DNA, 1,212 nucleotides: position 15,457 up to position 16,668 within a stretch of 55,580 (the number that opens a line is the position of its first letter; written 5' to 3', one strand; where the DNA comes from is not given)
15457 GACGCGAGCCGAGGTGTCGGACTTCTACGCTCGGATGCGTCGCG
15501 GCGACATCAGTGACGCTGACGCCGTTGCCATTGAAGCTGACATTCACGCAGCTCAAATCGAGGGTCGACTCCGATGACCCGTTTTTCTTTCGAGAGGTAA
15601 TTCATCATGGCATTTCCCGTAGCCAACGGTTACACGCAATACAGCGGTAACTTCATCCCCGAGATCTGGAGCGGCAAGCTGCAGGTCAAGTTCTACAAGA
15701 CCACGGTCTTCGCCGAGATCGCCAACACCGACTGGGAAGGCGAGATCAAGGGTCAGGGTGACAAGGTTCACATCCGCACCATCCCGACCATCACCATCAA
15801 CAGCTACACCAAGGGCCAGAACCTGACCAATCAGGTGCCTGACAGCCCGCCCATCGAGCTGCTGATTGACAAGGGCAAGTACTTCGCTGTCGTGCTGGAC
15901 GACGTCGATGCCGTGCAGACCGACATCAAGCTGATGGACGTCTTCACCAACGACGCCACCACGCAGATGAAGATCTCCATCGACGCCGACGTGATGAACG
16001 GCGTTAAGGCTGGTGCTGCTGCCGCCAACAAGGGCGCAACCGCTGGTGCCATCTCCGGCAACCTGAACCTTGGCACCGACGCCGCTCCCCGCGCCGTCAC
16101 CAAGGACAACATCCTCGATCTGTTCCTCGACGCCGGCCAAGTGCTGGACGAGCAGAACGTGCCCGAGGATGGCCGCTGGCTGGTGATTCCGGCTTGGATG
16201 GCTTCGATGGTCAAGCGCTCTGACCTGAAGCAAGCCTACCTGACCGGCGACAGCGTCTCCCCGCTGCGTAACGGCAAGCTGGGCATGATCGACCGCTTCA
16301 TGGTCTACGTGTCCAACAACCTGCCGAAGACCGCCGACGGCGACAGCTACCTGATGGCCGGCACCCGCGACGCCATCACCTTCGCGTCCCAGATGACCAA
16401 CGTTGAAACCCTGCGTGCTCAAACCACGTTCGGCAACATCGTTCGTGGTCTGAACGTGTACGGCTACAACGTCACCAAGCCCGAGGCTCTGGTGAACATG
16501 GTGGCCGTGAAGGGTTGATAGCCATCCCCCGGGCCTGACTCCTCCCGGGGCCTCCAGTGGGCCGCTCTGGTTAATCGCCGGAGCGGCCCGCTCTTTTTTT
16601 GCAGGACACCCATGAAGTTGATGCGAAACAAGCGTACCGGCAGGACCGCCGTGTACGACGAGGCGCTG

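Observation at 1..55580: Genome-wide, frame-independent over-representation of the hexamer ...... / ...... (extended R-TCTGTT-S)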

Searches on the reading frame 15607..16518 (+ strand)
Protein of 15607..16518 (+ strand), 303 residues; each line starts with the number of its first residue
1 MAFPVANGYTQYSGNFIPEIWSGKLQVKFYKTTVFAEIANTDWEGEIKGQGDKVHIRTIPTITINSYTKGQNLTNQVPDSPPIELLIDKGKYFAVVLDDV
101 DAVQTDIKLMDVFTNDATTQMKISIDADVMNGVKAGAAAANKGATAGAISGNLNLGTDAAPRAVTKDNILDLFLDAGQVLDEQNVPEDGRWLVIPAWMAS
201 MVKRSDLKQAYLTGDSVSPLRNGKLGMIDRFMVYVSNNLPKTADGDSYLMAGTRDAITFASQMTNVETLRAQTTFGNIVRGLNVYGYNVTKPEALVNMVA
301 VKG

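Call 14: find_related_loci(query=window:15607-16518:+, collection=viral_contigs, flank=10000)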
Query window:15607-16518:+ (303 aa) in viral_contigs; peptide patterns used: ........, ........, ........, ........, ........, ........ (x = any residue, [..] = any of these).
600 stretches matched a pattern (row limit reached: there are more); 598 encode a relative of the query (tblastn E <= 1e-3); the best 80 are kept; 80 distinct loci.
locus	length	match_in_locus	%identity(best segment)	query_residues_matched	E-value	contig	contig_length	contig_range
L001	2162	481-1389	97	1-303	0e+0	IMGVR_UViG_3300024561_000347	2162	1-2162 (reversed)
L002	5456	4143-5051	94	1-303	0e+0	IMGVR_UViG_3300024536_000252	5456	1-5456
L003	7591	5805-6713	94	1-303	0e+0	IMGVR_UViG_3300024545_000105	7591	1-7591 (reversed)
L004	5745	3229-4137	90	1-303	0e+0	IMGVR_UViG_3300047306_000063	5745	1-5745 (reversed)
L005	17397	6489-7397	87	1-303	0e+0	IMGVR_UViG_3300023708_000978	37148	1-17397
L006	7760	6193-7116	85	1-303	4e-179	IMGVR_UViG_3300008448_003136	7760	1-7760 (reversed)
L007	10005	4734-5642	85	1-303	7e-177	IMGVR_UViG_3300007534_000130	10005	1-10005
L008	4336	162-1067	80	1-302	3e-169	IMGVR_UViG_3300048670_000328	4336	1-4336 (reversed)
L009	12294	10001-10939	74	1-303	5e-155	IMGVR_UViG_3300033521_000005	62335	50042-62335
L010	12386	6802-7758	72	1-296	1e-152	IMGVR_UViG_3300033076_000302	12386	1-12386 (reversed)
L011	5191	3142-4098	73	1-296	2e-154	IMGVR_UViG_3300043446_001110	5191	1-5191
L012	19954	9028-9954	72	1-302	2e-150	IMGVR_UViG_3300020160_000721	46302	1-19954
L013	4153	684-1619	73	3-296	3e-153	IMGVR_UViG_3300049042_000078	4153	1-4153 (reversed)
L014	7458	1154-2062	71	1-302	2e-147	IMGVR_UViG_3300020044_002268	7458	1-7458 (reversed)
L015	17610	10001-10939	71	3-297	1e-146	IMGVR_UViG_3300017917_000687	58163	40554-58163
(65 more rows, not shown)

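Call 15: find_related_loci(query=window:15607-16518:+, collection=genome_contigs, flank=10000)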
Query window:15607-16518:+ (303 aa) in genome_contigs; peptide patterns used: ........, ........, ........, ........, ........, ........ (x = any residue, [..] = any of these).
96 stretches matched a pattern; 31 encode a relative of the query (tblastn E <= 1e-3); 31 distinct loci.
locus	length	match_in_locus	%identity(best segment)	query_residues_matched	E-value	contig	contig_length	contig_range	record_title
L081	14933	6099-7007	84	1-303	3e-167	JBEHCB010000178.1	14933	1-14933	MAG: Actinomycetota bacterium isolate pamunkeyriver_2019_sw_WHONDRS-S19S_0054_B_bin.145 scaffold_2728941, whole genome s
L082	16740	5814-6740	72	6-297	9e-146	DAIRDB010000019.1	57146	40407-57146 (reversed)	MAG TPA_asm: Gammaproteobacteria bacterium isolate CTOTU6221 NODE_131_length_57146_cov_36.710830, whole genome shotgun s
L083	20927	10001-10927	72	6-297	9e-146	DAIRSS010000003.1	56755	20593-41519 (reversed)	MAG TPA_asm: Ilumatobacteraceae bacterium isolate CTOTU6238 NODE_16_length_56755_cov_14.638554, whole genome shotgun seq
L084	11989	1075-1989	57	1-302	3e-111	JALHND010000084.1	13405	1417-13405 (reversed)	MAG: Burkholderiales bacterium isolate Bin_52_4 c_000000017525, whole genome shotgun sequence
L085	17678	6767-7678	57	1-299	3e-111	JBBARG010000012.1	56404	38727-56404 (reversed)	MAG: Burkholderiaceae bacterium isolate EUL_213 ctg12-EUL_213, whole genome shotgun sequence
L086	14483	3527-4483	54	1-299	1e-104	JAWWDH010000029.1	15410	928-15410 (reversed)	MAG: Pseudomonas sp. isolate HN18.bin.9 k141_957826_length_15410_cov_10.0000, whole genome shotgun sequence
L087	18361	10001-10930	52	1-302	1e-102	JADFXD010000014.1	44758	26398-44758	MAG: Nitrospirae bacterium isolate nDJH13bin1 nDJH13_bin1_NODE_335_length_44758_cov_69.466591, whole genome shotgun sequ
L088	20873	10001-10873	55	16-303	9e-102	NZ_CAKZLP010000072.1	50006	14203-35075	MAG: uncultured Amphritea sp. isolate ERR2094169_bin.10_CONCOCT_v1.1_MAG ERZ650157.450, whole genome shotgun sequence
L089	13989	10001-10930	50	1-302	1e-100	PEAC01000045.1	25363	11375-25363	MAG: Nitrospirae bacterium MYbin6 scaffold295, whole genome shotgun sequence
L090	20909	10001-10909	51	1-295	8e-100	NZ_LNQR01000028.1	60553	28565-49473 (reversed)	Candidatus Magnetominusculus xianensis strain HCH-1 contig028, whole genome shotgun sequence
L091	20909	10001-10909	51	1-295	1e-99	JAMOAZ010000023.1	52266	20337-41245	MAG: Nitrospirota bacterium isolate MYC-10 scaffold23, whole genome shotgun sequence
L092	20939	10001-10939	52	1-303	5e-99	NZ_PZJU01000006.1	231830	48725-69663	Salinicola peritrichatus strain JCM 18795 Salinicola-peritrichatus_contig_6, whole genome shotgun sequence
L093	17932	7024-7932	51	1-295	1e-98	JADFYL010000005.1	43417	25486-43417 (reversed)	MAG: Nitrospirae bacterium isolate nDJH8bin13 nDJH8_bin13_NODE_245_length_43417_cov_63.430930, whole genome shotgun sequ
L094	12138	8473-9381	51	1-295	2e-98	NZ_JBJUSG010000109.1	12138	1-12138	Candidatus Magnetominusculus dajiuhuensis isolate DJH-1 NODE_1242_length_12138_cov_760.106431, whole genome shotgun sequ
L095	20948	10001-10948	51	1-302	1e-97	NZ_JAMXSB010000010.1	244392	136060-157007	Pleionea sp. CnH1-48 NODE_10_length_244392_cov_23.118523, whole genome shotgun sequence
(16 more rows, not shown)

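Call 17: find_encoding_contigs(protein=window:15607-16518:+, flank=10000, max_places=6)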
Protein window:15607-16518:+ (303 aa): 6 contigs read that carry it; 4 places shown.
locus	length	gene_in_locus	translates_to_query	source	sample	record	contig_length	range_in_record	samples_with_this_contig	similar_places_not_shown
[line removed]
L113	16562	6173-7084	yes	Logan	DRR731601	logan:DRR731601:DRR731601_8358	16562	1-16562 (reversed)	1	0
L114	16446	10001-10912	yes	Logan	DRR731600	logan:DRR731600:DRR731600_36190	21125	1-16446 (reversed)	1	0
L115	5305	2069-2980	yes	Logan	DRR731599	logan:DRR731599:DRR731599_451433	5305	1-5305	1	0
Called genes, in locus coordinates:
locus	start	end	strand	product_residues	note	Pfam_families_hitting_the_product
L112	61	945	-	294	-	PF23822:DUF7192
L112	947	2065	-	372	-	PF13191:AAA_16 (faint), PF13401:AAA_22 (faint), PF01078:Mg_chelatase (faint), PF00004:AAA, PF07728:AAA_5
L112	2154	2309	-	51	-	-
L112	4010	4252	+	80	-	-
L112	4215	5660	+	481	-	PF03237:Terminase_6N (weak)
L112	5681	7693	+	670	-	PF23899:SU10_portal (weak)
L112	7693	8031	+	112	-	-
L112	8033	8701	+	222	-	-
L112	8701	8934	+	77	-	-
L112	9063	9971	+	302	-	-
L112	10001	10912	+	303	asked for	PF25209:Phage_capsid_4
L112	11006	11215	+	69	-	-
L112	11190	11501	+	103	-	PF19058:DUF5754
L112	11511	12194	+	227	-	PF24175:SU10_adaptor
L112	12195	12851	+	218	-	-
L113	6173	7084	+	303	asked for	PF25209:Phage_capsid_4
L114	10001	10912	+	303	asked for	PF25209:Phage_capsid_4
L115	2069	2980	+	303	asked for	PF25209:Phage_capsid_4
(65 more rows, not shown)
